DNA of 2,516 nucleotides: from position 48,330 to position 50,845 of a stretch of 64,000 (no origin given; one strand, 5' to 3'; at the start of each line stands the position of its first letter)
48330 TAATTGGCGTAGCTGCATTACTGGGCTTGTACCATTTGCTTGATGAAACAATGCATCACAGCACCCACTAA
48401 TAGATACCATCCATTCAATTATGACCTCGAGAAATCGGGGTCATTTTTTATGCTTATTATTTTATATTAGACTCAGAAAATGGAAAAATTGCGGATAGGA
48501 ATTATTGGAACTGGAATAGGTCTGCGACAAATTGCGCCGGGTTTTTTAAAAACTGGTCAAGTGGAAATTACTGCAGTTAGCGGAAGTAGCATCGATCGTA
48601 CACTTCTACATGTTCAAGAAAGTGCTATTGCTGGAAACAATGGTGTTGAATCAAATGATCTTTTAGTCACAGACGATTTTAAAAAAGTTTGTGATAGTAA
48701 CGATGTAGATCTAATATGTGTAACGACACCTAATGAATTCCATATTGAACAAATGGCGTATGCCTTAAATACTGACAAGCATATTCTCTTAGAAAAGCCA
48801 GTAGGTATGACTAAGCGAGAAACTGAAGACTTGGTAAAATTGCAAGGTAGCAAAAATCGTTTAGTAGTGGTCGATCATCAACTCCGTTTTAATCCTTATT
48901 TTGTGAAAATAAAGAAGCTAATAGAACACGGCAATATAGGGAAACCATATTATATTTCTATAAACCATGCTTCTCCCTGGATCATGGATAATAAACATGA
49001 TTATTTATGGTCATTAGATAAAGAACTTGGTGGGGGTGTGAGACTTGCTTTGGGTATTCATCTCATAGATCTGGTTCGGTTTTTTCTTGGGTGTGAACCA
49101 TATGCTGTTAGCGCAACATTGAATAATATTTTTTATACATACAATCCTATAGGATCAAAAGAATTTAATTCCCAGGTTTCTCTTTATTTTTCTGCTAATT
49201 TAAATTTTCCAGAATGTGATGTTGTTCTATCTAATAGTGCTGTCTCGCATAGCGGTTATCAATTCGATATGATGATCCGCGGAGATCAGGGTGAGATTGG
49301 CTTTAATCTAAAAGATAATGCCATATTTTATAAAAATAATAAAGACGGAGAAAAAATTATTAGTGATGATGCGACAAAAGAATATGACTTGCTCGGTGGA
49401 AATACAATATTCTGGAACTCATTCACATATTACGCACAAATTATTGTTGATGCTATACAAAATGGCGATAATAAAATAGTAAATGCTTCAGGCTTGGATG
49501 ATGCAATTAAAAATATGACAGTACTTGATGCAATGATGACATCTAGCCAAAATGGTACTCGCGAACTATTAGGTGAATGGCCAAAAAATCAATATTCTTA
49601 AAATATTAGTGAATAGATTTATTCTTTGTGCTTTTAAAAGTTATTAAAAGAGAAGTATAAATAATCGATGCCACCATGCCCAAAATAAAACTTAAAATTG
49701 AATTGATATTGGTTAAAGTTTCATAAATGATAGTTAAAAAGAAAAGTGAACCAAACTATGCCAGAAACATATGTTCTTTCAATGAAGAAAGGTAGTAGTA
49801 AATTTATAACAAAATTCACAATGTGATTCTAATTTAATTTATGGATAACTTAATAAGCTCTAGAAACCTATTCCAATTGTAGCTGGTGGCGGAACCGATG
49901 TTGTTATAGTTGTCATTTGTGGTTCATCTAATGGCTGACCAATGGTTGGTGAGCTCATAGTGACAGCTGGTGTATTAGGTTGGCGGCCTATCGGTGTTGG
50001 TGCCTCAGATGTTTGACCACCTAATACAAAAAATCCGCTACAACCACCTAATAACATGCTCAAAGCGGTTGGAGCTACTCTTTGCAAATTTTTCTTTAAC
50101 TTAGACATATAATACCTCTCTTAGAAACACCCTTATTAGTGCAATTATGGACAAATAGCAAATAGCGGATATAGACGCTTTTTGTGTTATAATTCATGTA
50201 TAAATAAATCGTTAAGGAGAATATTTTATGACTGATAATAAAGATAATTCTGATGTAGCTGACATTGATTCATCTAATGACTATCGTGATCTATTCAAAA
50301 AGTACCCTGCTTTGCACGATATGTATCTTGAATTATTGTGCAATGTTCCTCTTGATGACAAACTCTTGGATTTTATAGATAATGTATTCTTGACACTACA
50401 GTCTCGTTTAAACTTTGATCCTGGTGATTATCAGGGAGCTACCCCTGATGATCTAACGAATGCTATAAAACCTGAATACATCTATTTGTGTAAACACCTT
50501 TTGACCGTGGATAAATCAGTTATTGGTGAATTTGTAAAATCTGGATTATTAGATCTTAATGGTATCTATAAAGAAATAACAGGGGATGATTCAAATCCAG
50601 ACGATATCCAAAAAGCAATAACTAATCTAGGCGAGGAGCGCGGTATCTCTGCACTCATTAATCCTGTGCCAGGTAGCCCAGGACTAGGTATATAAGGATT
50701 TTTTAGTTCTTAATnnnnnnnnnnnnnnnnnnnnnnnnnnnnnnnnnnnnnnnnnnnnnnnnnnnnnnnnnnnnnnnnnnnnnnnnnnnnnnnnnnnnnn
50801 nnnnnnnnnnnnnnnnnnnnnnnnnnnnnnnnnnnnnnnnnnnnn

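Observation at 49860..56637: Orphan five-gene envelope cluster around a 1029-aa multi-PG-binding protein, in the variable slot between rsfS and leuS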

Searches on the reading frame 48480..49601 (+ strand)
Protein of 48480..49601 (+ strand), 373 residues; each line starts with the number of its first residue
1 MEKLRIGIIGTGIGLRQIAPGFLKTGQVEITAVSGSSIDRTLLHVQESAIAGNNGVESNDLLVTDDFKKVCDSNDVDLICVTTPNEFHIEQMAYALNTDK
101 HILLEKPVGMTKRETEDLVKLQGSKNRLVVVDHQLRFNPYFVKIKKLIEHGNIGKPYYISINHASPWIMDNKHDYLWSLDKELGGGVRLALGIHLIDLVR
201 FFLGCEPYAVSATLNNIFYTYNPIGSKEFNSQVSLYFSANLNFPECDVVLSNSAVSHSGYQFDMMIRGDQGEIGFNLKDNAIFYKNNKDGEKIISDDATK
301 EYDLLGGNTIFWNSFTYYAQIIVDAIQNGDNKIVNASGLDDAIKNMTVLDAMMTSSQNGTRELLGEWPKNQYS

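Call 6: search_protein_families(library=pfam, proteins=[window:48480-49601:+], max_evalue=0.001)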
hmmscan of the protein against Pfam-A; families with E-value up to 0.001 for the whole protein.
window:48480-49601:+ (373 aa): 4 families
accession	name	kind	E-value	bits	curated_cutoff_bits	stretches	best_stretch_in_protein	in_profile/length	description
PF22725.1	GFO_IDH_MocA_C3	-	4e-21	75.7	27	1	141-273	1-123/124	GFO/IDH/MocA C-terminal domain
PF02894.22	GFO_IDH_MocA_C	-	9.2e-17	62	22.9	1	145-360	1-214/218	Oxidoreductase family, C-terminal alpha/beta domain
PF01408.29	GFO_IDH_MocA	-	4.2e-16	60.2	24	1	4-133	1-120/120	Oxidoreductase family, NAD-binding Rossmann fold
PF22685.1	Gal80p_C-like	-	3.3e-06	27.8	29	1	139-229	1-95/152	Gal80p, C-terminal domain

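Call 18: find_related_loci(query=window:48480-49601:+, collection=genome_contigs, flank=10000)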
Query window:48480-49601:+ (373 aa) in genome_contigs; peptide patterns used: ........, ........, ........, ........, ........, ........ (x = any residue, [..] = any of these).
72 stretches matched a pattern; 2 encode a relative of the query (tblastn E <= 1e-3); 2 distinct loci.
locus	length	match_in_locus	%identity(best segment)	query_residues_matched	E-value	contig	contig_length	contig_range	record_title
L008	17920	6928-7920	23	1-361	8e-14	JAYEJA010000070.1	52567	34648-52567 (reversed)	MAG: Actinomycetota bacterium isolate MAG176 MAG176_70, whole genome shotgun sequence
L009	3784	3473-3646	36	63-120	4e-9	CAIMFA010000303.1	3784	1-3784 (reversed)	MAG: uncultured Lentisphaeria bacterium isolate Umea_bin-02975 genome assembly, contig: bin-02975:0303/1030, whole genom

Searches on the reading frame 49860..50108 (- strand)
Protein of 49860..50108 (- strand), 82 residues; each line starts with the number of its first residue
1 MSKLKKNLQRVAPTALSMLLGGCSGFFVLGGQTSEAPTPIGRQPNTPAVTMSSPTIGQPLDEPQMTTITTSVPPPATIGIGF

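Call 5: search_protein_families(library=pfam, proteins=[window:49860-50108:-], max_evalue=1)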
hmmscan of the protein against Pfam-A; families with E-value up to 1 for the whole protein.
window:49860-50108:- (82 aa): 0 families

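Call 20: list_cluster_members(proteins=[window:49860-50108:-, window:50228-50695:+, window:50715-53804:-, window:53913-55004:+, P0001])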
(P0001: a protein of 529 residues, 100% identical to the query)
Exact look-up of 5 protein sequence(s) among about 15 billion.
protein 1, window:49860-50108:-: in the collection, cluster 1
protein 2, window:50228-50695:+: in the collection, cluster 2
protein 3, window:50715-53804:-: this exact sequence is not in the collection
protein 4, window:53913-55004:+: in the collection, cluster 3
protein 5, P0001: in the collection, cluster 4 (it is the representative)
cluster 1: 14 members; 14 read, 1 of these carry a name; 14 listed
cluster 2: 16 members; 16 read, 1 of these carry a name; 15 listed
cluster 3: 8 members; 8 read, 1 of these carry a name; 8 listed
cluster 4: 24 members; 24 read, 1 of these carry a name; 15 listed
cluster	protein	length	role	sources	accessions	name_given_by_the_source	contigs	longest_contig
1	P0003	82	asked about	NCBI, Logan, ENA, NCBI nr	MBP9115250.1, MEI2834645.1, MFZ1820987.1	MAG: hypothetical protein KBF89_02795 [Acidimicrobiia bacterium] | hypothetical protein [Acidimicrobiia bacterium]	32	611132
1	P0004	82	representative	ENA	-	-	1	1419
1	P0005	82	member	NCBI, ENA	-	-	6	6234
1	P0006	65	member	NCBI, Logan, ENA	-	-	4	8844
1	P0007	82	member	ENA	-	-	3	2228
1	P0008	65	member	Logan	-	-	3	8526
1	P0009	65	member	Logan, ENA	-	-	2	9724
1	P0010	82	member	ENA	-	-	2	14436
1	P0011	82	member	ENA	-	-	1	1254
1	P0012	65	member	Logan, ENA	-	-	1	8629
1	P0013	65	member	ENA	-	-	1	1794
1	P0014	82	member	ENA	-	-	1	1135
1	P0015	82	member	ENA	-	-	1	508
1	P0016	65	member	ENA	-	-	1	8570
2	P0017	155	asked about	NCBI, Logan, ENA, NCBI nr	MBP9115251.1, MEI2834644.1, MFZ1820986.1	MAG: hypothetical protein KBF89_02800 [Acidimicrobiia bacterium] | hypothetical protein [Acidimicrobiia bacterium]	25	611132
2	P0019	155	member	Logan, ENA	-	-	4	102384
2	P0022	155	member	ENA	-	-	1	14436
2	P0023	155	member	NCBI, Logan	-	-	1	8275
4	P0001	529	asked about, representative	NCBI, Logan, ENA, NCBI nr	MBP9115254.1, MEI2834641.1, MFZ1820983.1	MAG: hypothetical protein KBF89_02815 [Acidimicrobiia bacterium] | hypothetical protein [Acidimicrobiia bacterium]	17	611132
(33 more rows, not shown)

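Call 21: find_encoding_contigs(protein=P0019, flank=10000, max_places=6)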
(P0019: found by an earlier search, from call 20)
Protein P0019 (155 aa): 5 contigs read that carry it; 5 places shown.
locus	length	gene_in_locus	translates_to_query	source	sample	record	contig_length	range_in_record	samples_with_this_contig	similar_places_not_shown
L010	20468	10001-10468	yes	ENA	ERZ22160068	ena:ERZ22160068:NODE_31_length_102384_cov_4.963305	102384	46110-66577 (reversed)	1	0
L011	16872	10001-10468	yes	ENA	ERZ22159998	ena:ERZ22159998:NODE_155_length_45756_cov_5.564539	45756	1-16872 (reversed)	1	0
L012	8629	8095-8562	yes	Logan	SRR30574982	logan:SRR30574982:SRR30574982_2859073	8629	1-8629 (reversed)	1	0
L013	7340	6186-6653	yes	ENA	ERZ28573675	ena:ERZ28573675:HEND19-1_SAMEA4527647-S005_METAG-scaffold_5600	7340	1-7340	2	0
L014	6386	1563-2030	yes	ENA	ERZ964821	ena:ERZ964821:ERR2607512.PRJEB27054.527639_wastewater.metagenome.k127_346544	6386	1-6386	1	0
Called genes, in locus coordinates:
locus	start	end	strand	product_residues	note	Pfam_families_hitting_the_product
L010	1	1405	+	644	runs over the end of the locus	PF07238:PilZ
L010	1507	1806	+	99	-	PF00829:Ribosomal_L21p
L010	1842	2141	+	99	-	PF01016:Ribosomal_L27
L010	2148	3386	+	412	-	PF01018:GTP1_OBG, PF01926:MMR_HSR1, PF02421:FeoB_N, PF09269:DUF1967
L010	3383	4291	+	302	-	PF00696:AA_kinase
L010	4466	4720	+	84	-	PF13411:MerR_1 (weak), PF12728:HTH_17, PF00376:MerR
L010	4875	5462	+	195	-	-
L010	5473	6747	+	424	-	PF00171:Aldedh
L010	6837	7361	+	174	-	PF01467:CTP_transf_like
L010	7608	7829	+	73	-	PF02410:RsfS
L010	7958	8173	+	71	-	PF04070:DUF378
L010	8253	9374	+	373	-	PF01408:GFO_IDH_MocA, PF22685:Gal80p_C-like (weak), PF02894:GFO_IDH_MocA_C, PF22725:GFO_IDH_MocA_C3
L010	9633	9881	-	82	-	-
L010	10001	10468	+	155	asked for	-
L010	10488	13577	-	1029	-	-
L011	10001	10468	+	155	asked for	-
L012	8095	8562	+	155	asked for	-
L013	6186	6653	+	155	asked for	-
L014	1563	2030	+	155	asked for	-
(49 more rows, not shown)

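Call 33: search_protein_families(library=ncbifam, proteins=[window:49860-50108:-], max_evalue=1)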
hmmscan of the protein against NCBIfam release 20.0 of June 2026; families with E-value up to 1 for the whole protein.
window:49860-50108:- (82 aa): 0 families

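Call 34: search_protein_families(library=phrogs, proteins=[window:49860-50108:-], max_evalue=1)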
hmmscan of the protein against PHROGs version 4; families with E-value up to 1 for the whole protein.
window:49860-50108:- (82 aa): 0 families

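Call 35: search_protein_families(library=padloc, proteins=[window:49860-50108:-], max_evalue=1)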
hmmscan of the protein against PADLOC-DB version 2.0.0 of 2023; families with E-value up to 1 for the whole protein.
window:49860-50108:- (82 aa): 0 families

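Call 51: find_encoding_contigs(protein=P0023, flank=10000, max_places=4)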
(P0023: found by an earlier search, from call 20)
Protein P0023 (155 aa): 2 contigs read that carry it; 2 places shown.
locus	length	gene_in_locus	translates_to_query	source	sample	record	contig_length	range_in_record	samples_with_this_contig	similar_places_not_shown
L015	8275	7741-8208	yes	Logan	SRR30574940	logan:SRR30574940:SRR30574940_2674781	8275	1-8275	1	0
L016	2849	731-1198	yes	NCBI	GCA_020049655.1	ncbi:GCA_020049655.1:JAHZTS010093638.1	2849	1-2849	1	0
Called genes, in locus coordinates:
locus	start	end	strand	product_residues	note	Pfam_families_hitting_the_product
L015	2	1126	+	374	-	?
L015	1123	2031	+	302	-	PF00696:AA_kinase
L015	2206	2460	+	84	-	PF13411:MerR_1 (weak), PF12728:HTH_17, PF00376:MerR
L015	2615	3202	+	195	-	-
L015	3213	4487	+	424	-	PF00171:Aldedh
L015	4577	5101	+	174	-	PF01467:CTP_transf_like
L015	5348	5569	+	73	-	PF02410:RsfS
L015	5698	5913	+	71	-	PF04070:DUF378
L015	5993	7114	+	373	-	PF01408:GFO_IDH_MocA, PF22685:Gal80p_C-like (weak), PF02894:GFO_IDH_MocA_C, PF22725:GFO_IDH_MocA_C3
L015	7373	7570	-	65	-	-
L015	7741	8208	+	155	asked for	-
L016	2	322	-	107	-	?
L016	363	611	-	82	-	-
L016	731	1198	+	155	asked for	-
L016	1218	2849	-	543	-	?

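Call 52: find_encoding_contigs(protein=P0022, flank=10000, max_places=4)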
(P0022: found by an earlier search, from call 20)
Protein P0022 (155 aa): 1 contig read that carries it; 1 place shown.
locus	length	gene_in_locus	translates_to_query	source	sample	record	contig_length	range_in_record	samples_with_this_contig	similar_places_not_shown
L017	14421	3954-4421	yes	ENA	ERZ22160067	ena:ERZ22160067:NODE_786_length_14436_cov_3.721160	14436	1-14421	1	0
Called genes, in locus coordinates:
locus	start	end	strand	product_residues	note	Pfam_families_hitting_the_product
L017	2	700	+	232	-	?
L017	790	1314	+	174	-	PF01467:CTP_transf_like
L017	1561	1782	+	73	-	PF02410:RsfS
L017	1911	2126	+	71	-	PF04070:DUF378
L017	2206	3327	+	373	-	PF01408:GFO_IDH_MocA, PF22685:Gal80p_C-like (weak), PF02894:GFO_IDH_MocA_C, PF22725:GFO_IDH_MocA_C3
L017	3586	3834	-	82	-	-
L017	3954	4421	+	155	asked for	-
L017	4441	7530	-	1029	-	-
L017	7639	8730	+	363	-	-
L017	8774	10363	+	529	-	-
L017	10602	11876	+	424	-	PF01053:Cys_Met_Meta_PP, PF00155:Aminotran_1_2, PF01041:DegT_DnrJ_EryC1, PF06838:Met_gamma_lyase (weak), PF00266:Aminotran_5 (weak), PF01212:Beta_elim_lyase (weak)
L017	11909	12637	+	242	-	-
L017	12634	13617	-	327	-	PF02016:Peptidase_S66, PF17676:Peptidase_S66C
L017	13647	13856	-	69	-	PF00903:Glyoxalase (weak)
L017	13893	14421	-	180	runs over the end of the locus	?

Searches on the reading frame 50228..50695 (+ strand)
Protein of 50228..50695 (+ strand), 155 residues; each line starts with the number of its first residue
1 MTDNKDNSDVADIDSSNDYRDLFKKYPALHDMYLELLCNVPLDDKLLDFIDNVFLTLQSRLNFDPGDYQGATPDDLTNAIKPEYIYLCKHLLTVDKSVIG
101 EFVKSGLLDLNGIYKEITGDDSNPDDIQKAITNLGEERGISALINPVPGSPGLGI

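Call 5: search_protein_families(library=pfam, proteins=[window:50228-50695:+], max_evalue=1)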
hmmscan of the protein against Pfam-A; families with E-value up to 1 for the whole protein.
window:50228-50695:+ (155 aa): 1 family
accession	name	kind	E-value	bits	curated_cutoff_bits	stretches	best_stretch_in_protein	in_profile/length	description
PF03909.22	BSD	-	0.25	11.8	24.6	1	20-41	15-33/58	BSD domain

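Call 29: search_solved_structures(query=window:50228-50695:+, max_evalue=10)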
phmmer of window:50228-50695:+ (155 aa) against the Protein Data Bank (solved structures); distinct sequences matched with E-value up to 10: 4.
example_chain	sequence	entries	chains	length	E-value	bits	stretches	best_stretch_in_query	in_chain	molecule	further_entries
2yv9_A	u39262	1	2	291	0.42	13.8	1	46-97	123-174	Chloride intracellular channel exc-4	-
6n5z_A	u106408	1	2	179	0.99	12.6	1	17-69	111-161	Sorting nexin-5,Semaphorin-4C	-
9iae_A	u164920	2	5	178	1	12.5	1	17-75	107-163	Sorting nexin-5,Nuclear receptor coactivator 7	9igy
3cnb_A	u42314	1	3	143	1.2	12.3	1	43-137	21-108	DNA-binding response regulator, merR family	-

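Call 33: search_protein_families(library=ncbifam, proteins=[window:50228-50695:+], max_evalue=1)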
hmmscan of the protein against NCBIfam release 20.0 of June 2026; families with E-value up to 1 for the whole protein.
window:50228-50695:+ (155 aa): 0 families

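Call 34: search_protein_families(library=phrogs, proteins=[window:50228-50695:+], max_evalue=1)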
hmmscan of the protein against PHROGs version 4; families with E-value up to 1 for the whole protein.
window:50228-50695:+ (155 aa): 0 families

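Call 35: search_protein_families(library=padloc, proteins=[window:50228-50695:+], max_evalue=1)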
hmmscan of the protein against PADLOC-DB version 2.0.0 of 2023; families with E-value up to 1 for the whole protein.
window:50228-50695:+ (155 aa): 0 families
